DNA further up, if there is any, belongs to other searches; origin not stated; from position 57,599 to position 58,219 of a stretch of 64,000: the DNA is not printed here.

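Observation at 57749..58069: PilZ-domain c-di-GMP receptor gene embedded, antisense, within the PEP-CTERM array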

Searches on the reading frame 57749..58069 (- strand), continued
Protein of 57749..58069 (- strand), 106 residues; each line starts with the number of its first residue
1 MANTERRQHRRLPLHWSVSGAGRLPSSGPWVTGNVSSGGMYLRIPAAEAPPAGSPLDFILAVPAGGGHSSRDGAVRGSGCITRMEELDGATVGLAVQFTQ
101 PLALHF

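Call 34: fold_search(model_id=the predicted structure, library=pdb)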
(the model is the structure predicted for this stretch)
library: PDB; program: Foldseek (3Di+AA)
matches with E <= 10: 541; with E <= 0.001: 1
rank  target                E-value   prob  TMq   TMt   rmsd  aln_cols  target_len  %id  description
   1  5vx6_A                2.8e-04  1.00  0.61  0.34   3.7       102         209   15  Structure of Bacillus subtilis Inhibitor of motility (MotI/DgrA) (released 2017-11-22)
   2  5vx6_B                1.1e-03  1.00  0.61  0.34   3.7       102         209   15  Structure of Bacillus subtilis Inhibitor of motility (MotI/DgrA) (released 2017-11-22)
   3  4rt0_C                2.0e-03  1.00  0.61  0.60   3.5       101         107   15  Structure of the Alg44 PilZ domain from Pseudomonas aeruginosa PAO1 in complex with c-di-GMP (released 2015-04-08)
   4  4rt0_B                2.0e-03  1.00  0.55  0.54   4.1       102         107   18  Structure of the Alg44 PilZ domain from Pseudomonas aeruginosa PAO1 in complex with c-di-GMP (released 2015-04-08)
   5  4rt0_A                2.7e-03  1.00  0.56  0.55   3.8       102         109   18  Structure of the Alg44 PilZ domain from Pseudomonas aeruginosa PAO1 in complex with c-di-GMP (released 2015-04-08)
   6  4xrn_B                3.6e-03  1.00  0.53  0.54   4.4       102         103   20  Pilz domain with c-di-gmp of a protein from Pseudomonas aeruginosa (released 2016-02-03)
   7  4xrn_C                3.6e-03  1.00  0.53  0.52   4.5       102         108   20  Pilz domain with c-di-gmp of a protein from Pseudomonas aeruginosa (released 2016-02-03)
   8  4xrn_D                3.8e-03  1.00  0.55  0.55   4.7       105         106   15  Pilz domain with c-di-gmp of a protein from Pseudomonas aeruginosa (released 2016-02-03)
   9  4hg6_A                3.8e-03  1.00  0.53  0.10   4.2       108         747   20  Structure of a cellulose synthase - cellulose translocation intermediate (released 2012-12-19)
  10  5ej1_A                5.0e-03  1.00  0.47  0.10   5.6       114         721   19  Pre-translocation state of bacterial cellulose synthase (released 2016-03-30)
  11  8u0i                  5.2e-03  1.00  0.52  0.63   5.0       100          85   18  Crystal structure of PA0012 complexed with cyclic-di-GMP from Pseudomonas aeruginosa (released 2024-09-04)
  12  4rt1_A                5.5e-03  1.00  0.57  0.57   4.3       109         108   19  Structure of the Alg44 PilZ domain (R95A mutant) from Pseudomonas aeruginosa PAO1 in complex with c-di-GMP (released 2015-04-08)
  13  4p00_A                6.1e-03  1.00  0.50  0.10   5.2       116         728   22  Bacterial Cellulose Synthase in complex with cyclic-di-GMP and UDP (released 2014-04-09)
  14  4xrn_A                7.2e-03  1.00  0.54  0.55   4.3       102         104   19  Pilz domain with c-di-gmp of a protein from Pseudomonas aeruginosa (released 2016-02-03)
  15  4rt1_B                7.5e-03  1.00  0.56  0.55   4.5       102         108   19  Structure of the Alg44 PilZ domain (R95A mutant) from Pseudomonas aeruginosa PAO1 in complex with c-di-GMP (released 2015-04-08)
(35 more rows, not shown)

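Call 40: find_related_loci(query=A3, collection=metagenome_contigs, flank=10000)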
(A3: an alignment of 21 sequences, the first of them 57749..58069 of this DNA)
Query A3 (106 aa) in metagenome_contigs; peptide patterns used: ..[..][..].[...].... (x = any residue, [..] = any of these).
100 stretches matched a pattern; 41 encode a relative of the query (tblastn E <= 1e-3); 41 distinct loci.
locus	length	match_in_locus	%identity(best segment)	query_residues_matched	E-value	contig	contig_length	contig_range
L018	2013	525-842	95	1-106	6e-68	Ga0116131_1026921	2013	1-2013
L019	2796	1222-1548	50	1-106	2e-28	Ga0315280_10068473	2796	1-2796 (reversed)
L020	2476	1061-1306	55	25-106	3e-25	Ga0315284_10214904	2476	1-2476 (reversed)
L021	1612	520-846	45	1-106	8e-24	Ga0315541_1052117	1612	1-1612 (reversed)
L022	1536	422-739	42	1-106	3e-22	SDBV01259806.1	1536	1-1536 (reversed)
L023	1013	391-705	43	5-106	5e-21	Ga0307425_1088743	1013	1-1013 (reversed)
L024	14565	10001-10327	45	1-106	2e-20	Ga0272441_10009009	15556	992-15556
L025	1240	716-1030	40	5-106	4e-20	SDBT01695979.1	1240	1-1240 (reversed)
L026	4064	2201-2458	45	19-106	1e-18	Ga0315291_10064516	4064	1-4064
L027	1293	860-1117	45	19-106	1e-18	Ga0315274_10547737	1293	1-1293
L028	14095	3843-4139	42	7-106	2e-18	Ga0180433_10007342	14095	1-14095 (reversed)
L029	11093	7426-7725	39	6-106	2e-18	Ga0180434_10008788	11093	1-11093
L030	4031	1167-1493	44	4-106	2e-18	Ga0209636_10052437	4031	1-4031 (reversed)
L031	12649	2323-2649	38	1-106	4e-18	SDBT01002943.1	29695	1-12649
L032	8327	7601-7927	38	1-106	7e-18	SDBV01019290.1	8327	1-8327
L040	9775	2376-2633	41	10-106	1e-15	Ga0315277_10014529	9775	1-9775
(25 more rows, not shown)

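Call 49: search_protein_families(library=ncbifam, proteins=[L011:5345-6175:+, L024:7831-8967:+, L024:10464-11378:+, L011:3660-4199:+], max_evalue=0.001)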
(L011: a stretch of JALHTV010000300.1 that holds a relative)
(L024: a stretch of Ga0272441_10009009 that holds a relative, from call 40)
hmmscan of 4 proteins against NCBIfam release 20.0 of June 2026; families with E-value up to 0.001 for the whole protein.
L011:5345-6175:+ (276 aa): 2 families
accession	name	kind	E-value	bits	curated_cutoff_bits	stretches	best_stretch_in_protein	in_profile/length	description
NF009688.0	PRK13209.1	subfamily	1.1e-07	31.1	317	1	81-239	97-253/286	L-ribulose-5-phosphate 3-epimerase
TIGR00542.1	hxl6Piso_put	equivalog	6.9e-05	22.3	272.15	1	79-239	90-248/279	L-ribulose-5-phosphate 3-epimerase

L024:7831-8967:+ (378 aa): 184 families (the best 25 are shown)
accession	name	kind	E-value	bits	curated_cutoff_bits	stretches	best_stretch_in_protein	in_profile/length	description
NF008653.0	PRK11650.1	subfamily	1.7e-146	487.9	432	1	1-362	1-350/357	sn-glycerol-3-phosphate ABC transporter ATP-binding protein UgpC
NF008233.0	PRK11000.1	equivalog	2.1e-120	401.9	568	1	1-362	1-356/369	maltose/maltodextrin ABC transporter ATP-binding protein MalK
NF040933.2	ABC_arch_GlcV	equivalog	2.1e-101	339.3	450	1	3-359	2-357/357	glucose ABC transporter ATP-binding protein GlcV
NF006987.0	PRK09452.1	equivalog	2.7e-99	332.4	482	1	4-292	18-301/378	spermidine/putrescine ABC transporter ATP-binding protein PotA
TIGR03265.1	PhnT2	equivalog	1.9e-95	320.1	457.7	1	4-359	5-352/353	putative 2-aminoethylphosphonate ABC transporter ATP-binding protein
TIGR01187.1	potA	subfamily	6.2e-91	304.9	355.6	1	35-322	1-283/325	polyamine ABC transporter ATP-binding protein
NF043075.1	MMSYN1_0197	equivalog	1.6e-89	300.3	550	1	5-359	4-339/341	spermidine/putrescine ABC transporter ATP-binding protein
NF040840.2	tungstate_WtpC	equivalog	1.8e-83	280.7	440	1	20-326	16-312/347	tungstate ABC transporter ATP-binding protein WtpC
NF008513.0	PRK11432.1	equivalog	2.1e-82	276.9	496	1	4-357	7-343/351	ferric ABC transporter ATP-binding protein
TIGR00968.1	3a0106s01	subfamily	3.8e-80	268.8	342.75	1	5-237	2-233/237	sulfate ABC transporter ATP-binding protein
TIGR03258.1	PhnT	equivalog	2.2e-78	263.8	499.15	1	16-333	20-331/359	2-aminoethylphosphonate ABC transport system ATP-binding subunit PhnT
NF008621.0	PRK11607.1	equivalog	5.4e-75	252.5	613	1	6-301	22-313/377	putrescine ABC transporter ATP-binding subunit PotG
NF008105.0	PRK10851.1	equivalog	2.3e-70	237.1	502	1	4-330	3-317/362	sulfate/thiosulfate ABC transporter ATP-binding protein CysA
TIGR01186.1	proV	subfamily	5.6e-67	226.4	326.6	1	15-236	4-231/363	betaine/proline/choline family ABC transporter ATP-binding protein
TIGR03415.1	ABC_choXWV_ATP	equivalog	1.6e-53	182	483.75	1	15-249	35-280/382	choline ABC transporter ATP-binding protein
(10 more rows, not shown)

L024:10464-11378:+ (304 aa): 33 families (the best 25 are shown)
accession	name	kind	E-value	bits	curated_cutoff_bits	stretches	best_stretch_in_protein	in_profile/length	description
NF007018.1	PRK09483.1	equivalog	1.2e-24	87.2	280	1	90-302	3-209/217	UvrY/SirA/GacA family response regulator transcription factor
NF052445.1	RespRegMctR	equivalog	4.1e-23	81.9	300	1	91-301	4-204/205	two-component system response regulator MctR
NF047785.1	respo_reg_MadR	equivalog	7.8e-23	80.9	300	1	91-302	3-209/209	MadR family response regulator transcription factor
NF007935.0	PRK10651.1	equivalog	1.2e-21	76.9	250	1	89-288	7-202/216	two-component system response regulator NarL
NF011896.0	PRK15369.1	equivalog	3.7e-21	75.7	242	1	91-301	6-209/211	two component system response regulator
NF007708.0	PRK10403.1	equivalog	2.4e-19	69.6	343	1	91-288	9-200/215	nitrate/nitrite response regulator protein NarP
NF007685.0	PRK10360.1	equivalog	3e-16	59.8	258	1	155-292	64-188/196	response regulator transcription factor UhpA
NF006900.1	PRK09390.1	equivalog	3e-15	56.3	255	1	100-299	16-200/203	response regulator FixJ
NF052366.1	photon_PedR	equivalog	1.3e-14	54.1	120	1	241-303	2-64/74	photosynthetic electron transport-dependent transcriptional regulator PedR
NF007403.0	PRK09935.1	equivalog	2.8e-13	49.9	271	1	162-298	76-206/210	fimbria biosynthesis transcriptional regulator FimZ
NF040749.1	tetrathio_RR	equivalog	6.2e-10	39.1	290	1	106-294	17-186/191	tetrathionate respiration response regulator TtrR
NF041830.1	RR_TF_ErdR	exception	1.4e-09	38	390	1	139-287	53-196/213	response regulator transcription factor ErdR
NF007505.1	PRK10100.1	equivalog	1.4e-09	37.9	250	1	191-286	98-189/204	biofilm master transcriptional regulator CsgD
NF007419.0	PRK09958.1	equivalog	4.5e-09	36.2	251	1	99-297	11-199/204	acid-sensing system DNA-binding response regulator EvgA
TIGR03541.1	reg_near_HchA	equivalog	5.1e-09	36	215.6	1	241-300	171-230/232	PA1136 family autoinducer-binding transcriptional regulator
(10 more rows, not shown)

L011:3660-4199:+ (179 aa): 0 families

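Call 51: find_homologous_proteins(query=L009:9130-9960:+, max_evalue=1e-40)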
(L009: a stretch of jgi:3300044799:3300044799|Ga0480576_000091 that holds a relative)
Query L009:9130-9960:+ (276 aa): 5480 proteins with E <= 1e-40 among 8000 candidates; the best 120 are listed.
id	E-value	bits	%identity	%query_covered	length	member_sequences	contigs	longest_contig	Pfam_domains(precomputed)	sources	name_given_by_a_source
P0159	1.9e-186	636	100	100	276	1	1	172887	PF01261.31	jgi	jgi:sugar phosphate isomerase/epimerase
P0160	2.4e-162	557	87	100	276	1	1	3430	PF01261.31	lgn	-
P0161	3.7e-153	527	82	100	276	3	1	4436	PF01261.31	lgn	-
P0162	8.7e-151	519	81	100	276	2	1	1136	PF01261.31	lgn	-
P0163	1.6e-147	508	79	100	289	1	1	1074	PF01261.31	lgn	-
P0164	1.6e-143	495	77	100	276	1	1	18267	PF01261.31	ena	-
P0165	1.2e-130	453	71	99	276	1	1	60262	PF01261.31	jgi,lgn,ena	-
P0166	2.5e-122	426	66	100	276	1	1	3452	PF01261.31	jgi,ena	-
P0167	1.4e-120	420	65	100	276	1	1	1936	PF01261.31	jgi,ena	-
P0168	2.6e-120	419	66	100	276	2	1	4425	PF01261.31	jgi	-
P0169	5.5e-120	418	64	100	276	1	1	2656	PF01261.31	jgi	jgi:sugar phosphate isomerase/epimerase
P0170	1.1e-119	417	66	100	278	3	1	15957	PF01261.31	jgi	-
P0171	1.2e-119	417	65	100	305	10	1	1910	PF01261.31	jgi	jgi:sugar phosphate isomerase/epimerase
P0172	2.2e-119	416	66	100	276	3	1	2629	PF01261.31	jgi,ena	-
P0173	2.6e-119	416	65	100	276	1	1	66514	PF01261.31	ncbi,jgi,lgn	ncbi:MAG: sugar phosphate isomerase/epimerase family protein [Phycisphaerae bacterium]|jgi:sugar pho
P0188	2.3e-116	406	63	100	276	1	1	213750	PF01261.31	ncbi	ncbi:MAG: sugar phosphate isomerase/epimerase family protein [Phycisphaerae bacterium]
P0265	9.1e-111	388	60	100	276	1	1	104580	PF01261.31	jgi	jgi:sugar phosphate isomerase/epimerase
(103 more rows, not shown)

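Call 52: find_encoding_contigs(protein=P0165, flank=6000, max_places=3)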
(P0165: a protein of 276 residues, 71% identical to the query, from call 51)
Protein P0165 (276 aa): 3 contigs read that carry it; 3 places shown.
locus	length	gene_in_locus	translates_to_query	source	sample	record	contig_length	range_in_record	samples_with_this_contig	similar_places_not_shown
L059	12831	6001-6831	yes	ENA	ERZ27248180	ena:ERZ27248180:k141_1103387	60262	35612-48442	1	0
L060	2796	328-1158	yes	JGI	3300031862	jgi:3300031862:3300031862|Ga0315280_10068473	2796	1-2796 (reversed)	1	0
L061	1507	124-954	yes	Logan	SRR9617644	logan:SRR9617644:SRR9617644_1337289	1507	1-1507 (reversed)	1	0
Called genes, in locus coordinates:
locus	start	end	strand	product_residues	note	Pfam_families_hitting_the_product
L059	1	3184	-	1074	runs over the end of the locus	PF25596:CPSase_L_D1, PF02222:ATP-grasp, PF02786:CPSase_L_D2, PF02787:CPSase_L_D3, PF25596:CPSase_L_D1, PF02222:ATP-grasp, PF02786:CPSase_L_D2, PF02142:MGS, +6 more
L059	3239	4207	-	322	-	PF02540:NAD_synthase, PF00733:Asn_synthase (weak), PF00958:GMP_synt_C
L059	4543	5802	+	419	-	PF13472:Lipase_GDSL_2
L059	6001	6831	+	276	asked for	PF01261:AP_endonuc_2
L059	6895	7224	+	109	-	PF07238:PilZ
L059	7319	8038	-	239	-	PF07589:PEP_exosort_dom (weak)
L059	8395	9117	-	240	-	PF07589:PEP_exosort_dom (weak)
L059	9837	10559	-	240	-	PF07589:PEP_exosort_dom (weak)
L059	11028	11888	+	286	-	PF00702:Hydrolase, PF08282:Hydrolase_3, PF12710:HAD (faint), PF05116:S6PP (weak)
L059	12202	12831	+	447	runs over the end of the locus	PF00815:Histidinol_dh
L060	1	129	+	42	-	?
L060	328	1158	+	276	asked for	PF01261:AP_endonuc_2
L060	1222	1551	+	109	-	PF07238:PilZ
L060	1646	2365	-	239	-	PF07589:PEP_exosort_dom (weak)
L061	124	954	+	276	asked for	PF01261:AP_endonuc_2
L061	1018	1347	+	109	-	PF07238:PilZ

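Call 53: find_encoding_contigs(protein=P0164, flank=6000, max_places=2)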
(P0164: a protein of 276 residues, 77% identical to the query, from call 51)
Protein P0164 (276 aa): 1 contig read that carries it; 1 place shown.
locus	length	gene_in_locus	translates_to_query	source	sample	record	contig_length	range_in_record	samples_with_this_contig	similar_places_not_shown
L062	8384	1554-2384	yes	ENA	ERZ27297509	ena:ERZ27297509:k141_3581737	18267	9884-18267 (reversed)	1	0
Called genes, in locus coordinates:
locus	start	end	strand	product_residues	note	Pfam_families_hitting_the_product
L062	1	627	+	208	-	?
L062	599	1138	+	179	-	-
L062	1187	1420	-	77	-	-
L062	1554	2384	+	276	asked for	PF01261:AP_endonuc_2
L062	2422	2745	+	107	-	PF07238:PilZ (weak)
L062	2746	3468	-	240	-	-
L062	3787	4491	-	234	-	-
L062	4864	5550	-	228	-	PF07589:PEP_exosort_dom (weak)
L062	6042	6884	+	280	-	PF00702:Hydrolase, PF08282:Hydrolase_3, PF12710:HAD (faint), PF05116:S6PP (weak)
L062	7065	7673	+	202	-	PF09335:VTT_dom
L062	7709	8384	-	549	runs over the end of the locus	PF26626:DUF8201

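Call 68: find_encoding_contigs(protein=P0188, flank=5000, max_places=1)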
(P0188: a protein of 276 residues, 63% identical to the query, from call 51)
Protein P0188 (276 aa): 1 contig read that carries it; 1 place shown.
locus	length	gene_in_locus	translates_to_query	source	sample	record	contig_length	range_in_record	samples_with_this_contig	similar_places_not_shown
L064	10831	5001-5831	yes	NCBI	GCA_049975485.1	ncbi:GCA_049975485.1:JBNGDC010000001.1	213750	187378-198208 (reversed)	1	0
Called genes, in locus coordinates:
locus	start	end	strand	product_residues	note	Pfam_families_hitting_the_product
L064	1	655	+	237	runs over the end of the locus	-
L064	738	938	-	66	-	PF00313:CSD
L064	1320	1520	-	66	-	PF00313:CSD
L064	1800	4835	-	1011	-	PF17132:Glyco_hydro_106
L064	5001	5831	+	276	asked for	PF01261:AP_endonuc_2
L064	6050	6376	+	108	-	PF07238:PilZ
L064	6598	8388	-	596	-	PF00664:ABC_membrane, PF00005:ABC_tran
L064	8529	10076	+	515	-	PF13742:tRNA_anti_2, PF01336:tRNA_anti-codon, PF02601:Exonuc_VII_L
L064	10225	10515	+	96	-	PF02609:Exonuc_VII_S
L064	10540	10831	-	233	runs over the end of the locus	PF03567:Sulfotransfer_2 (weak)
